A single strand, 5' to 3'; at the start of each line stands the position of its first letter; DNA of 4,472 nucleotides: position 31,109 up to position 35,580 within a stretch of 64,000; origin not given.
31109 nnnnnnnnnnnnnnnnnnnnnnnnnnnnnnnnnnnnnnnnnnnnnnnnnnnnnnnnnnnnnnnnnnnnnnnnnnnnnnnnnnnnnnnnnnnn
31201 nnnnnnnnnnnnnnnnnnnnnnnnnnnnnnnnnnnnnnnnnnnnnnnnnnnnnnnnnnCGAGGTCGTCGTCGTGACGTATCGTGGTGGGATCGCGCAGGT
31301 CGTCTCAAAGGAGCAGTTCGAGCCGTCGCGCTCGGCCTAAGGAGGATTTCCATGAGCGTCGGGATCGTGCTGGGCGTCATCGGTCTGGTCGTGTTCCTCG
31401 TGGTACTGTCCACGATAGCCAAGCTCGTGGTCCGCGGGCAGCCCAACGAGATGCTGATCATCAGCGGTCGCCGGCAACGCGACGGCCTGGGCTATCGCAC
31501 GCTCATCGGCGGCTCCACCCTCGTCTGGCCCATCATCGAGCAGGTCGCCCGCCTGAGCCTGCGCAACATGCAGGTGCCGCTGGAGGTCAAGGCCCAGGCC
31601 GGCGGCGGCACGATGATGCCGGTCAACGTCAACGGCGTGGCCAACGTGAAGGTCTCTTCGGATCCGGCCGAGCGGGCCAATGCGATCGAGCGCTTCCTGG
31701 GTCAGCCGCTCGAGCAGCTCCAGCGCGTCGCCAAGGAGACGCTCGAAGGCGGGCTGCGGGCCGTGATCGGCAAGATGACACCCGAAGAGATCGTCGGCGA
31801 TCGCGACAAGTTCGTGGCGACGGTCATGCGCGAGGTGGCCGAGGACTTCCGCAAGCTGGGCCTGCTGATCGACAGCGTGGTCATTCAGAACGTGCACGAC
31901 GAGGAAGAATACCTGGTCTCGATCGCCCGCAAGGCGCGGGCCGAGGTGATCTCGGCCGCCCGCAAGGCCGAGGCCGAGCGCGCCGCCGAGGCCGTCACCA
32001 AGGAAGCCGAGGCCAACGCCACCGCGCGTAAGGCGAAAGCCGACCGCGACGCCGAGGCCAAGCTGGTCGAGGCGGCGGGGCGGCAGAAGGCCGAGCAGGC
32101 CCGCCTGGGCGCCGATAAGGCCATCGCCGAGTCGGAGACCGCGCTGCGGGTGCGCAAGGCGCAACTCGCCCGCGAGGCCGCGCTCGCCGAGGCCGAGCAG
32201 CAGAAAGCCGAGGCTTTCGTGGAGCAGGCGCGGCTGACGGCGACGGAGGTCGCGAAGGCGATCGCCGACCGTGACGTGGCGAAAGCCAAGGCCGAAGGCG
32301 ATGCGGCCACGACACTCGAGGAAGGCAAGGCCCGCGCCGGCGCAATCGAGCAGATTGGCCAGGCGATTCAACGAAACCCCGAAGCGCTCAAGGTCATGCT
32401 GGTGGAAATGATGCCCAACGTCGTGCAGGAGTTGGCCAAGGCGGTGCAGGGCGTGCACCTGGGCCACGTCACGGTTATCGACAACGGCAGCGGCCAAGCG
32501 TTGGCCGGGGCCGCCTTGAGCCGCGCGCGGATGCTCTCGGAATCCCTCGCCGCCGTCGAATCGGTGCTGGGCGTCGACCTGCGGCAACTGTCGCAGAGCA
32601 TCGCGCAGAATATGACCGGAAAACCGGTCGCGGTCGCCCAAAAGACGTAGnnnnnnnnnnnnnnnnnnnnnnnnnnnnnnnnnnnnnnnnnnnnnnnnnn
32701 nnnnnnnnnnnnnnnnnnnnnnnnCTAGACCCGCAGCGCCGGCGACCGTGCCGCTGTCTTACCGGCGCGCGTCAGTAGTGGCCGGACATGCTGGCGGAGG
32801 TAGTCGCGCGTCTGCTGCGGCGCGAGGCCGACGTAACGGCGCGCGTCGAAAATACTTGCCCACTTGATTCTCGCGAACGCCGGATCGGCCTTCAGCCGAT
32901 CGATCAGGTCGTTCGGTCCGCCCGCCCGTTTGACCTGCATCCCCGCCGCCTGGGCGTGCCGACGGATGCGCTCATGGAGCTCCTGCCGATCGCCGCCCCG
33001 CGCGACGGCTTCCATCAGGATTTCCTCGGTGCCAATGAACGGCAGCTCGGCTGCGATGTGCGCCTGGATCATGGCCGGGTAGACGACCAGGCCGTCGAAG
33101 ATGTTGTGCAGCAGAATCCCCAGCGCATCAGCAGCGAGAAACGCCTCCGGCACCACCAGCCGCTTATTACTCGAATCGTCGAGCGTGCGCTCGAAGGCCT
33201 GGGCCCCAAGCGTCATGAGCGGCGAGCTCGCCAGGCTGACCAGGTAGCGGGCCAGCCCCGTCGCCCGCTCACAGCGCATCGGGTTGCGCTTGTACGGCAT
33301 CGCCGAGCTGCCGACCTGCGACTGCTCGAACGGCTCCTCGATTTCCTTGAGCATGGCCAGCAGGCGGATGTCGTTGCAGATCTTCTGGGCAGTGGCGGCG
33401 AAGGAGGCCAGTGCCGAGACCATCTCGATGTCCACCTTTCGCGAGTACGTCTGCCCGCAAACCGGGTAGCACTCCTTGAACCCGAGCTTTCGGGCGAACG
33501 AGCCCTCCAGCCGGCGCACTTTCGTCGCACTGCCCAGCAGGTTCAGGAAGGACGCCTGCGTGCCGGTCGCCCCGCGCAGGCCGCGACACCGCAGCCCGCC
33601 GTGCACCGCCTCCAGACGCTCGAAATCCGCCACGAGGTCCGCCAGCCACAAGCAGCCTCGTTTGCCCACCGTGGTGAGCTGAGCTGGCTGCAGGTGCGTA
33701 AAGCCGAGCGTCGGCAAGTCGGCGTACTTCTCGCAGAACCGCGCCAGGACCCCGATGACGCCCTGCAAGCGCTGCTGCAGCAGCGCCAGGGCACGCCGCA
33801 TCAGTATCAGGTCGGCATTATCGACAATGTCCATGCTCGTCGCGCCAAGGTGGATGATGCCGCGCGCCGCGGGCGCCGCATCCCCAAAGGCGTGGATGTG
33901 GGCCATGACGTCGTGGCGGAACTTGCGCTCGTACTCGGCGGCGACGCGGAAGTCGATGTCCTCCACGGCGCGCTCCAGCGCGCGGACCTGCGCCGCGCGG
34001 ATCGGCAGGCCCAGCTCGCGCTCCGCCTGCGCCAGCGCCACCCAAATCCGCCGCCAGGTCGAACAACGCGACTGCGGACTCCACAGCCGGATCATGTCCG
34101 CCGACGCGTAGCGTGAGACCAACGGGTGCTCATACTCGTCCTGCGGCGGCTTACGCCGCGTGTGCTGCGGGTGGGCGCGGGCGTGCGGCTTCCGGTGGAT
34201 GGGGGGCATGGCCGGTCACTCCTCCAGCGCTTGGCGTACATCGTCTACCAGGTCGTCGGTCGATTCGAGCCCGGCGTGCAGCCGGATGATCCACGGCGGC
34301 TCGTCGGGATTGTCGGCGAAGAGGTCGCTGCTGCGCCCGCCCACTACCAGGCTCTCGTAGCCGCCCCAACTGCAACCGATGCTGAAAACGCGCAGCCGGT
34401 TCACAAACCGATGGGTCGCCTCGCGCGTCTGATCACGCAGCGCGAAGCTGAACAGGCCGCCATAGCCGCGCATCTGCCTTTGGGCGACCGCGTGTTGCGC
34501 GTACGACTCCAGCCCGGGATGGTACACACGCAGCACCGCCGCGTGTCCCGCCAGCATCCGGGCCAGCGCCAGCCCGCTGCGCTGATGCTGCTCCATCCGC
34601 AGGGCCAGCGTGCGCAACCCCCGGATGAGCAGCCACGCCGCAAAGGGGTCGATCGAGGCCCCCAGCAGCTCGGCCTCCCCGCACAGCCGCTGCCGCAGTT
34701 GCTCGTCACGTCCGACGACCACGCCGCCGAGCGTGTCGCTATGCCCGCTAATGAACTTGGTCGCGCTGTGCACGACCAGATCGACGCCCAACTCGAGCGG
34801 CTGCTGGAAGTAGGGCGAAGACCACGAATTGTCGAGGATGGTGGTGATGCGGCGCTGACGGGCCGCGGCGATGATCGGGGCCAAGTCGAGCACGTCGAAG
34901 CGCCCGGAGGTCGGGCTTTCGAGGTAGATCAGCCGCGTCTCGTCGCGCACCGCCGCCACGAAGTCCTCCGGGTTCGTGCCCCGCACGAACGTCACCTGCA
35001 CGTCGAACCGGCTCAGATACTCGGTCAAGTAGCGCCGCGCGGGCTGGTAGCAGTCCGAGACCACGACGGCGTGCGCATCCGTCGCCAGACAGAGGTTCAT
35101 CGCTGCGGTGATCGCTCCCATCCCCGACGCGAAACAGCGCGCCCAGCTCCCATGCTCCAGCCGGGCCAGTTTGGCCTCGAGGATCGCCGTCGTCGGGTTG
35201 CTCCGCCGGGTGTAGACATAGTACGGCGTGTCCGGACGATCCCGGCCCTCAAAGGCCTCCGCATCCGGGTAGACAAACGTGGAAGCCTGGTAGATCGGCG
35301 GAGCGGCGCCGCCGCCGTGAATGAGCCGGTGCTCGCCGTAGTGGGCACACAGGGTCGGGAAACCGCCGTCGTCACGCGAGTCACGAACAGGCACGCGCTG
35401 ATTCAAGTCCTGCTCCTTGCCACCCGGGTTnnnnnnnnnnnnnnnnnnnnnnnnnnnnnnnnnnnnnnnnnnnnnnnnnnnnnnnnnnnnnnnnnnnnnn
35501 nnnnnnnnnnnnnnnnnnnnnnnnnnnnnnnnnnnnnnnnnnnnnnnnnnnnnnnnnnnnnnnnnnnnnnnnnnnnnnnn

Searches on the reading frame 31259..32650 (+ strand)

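Call 70: search_protein_families(library=pfam, proteins=[window:31259-32650:+], max_evalue=0.0001)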
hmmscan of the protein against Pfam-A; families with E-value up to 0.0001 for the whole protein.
window:31259-32650:+ (463 aa): 1 family
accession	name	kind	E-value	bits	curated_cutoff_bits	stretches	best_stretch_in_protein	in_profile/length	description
PF01145.31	Band_7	-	2.3e-22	80.3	23.6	1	61-242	4-175/176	SPFH domain / Band 7 family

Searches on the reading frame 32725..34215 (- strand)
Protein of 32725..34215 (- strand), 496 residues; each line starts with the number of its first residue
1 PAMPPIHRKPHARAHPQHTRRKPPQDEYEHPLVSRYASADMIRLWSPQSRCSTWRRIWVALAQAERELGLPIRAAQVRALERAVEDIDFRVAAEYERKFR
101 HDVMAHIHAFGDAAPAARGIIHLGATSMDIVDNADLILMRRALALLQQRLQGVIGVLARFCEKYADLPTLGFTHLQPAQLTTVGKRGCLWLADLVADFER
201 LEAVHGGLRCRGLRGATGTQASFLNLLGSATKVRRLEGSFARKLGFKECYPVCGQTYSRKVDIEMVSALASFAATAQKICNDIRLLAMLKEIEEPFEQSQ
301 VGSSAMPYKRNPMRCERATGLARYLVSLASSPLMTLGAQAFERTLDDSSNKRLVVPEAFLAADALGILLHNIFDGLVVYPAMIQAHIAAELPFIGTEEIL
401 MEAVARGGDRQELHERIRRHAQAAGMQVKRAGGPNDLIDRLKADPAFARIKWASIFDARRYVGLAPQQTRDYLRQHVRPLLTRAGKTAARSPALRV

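Call 70: search_protein_families(library=pfam, proteins=[window:32725-34215:-], max_evalue=0.0001)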
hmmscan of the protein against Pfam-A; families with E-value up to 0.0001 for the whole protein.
window:32725-34215:- (496 aa): 2 families
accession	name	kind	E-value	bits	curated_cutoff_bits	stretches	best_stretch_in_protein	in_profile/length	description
PF00206.25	Lyase_1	-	5.8e-29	101.9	27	1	73-323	50-308/312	Lyase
PF10397.14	ADSL_C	-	8.7e-18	64.9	32.7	1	392-470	1-77/79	Adenylosuccinate lyase C-terminus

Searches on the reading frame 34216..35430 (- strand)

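Call 70: search_protein_families(library=pfam, proteins=[window:34216-35430:-], max_evalue=0.0001)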
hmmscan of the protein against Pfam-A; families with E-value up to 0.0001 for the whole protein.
window:34216-35430:- (404 aa): 1 family
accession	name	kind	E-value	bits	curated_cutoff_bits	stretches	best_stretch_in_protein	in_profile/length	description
PF01053.26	Cys_Met_Meta_PP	-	1.4e-109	366.6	27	1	26-403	2-381/381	Cys/Met metabolism PLP-dependent enzyme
